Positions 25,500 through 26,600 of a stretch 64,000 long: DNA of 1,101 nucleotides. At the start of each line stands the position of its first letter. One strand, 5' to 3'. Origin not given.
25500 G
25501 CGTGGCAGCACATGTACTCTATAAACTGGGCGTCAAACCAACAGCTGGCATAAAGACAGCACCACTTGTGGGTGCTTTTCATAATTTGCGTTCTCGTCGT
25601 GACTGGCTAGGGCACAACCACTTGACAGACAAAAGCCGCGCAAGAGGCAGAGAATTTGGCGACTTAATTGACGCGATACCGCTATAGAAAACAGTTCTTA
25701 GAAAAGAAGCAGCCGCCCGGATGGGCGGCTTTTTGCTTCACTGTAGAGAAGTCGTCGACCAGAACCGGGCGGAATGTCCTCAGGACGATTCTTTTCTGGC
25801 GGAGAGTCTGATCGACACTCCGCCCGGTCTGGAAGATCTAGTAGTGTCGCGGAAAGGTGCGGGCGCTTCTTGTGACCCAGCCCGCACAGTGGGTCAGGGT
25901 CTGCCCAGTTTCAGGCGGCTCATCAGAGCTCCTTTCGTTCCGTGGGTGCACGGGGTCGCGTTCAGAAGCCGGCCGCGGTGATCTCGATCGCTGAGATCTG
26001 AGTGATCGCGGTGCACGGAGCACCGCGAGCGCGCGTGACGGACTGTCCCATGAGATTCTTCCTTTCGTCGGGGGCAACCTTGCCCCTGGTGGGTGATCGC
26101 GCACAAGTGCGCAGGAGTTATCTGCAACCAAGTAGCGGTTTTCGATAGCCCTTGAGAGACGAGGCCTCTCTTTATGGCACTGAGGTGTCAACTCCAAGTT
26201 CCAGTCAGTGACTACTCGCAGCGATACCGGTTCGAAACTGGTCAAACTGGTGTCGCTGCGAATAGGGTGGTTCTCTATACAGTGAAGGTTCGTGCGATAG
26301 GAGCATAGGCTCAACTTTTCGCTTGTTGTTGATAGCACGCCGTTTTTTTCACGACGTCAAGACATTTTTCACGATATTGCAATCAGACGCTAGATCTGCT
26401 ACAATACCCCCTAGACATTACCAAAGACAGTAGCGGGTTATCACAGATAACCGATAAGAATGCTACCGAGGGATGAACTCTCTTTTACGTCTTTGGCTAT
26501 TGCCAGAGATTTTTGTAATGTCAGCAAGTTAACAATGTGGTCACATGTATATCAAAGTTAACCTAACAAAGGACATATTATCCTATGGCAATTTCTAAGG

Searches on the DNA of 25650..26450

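Call 89: search_rna_families(source=window, start=25650, end=26450, threshold=evalue, max_evalue=1, show_alignments=1)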
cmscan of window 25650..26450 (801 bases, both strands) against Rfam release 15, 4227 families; matches with E-value up to 1: 0.
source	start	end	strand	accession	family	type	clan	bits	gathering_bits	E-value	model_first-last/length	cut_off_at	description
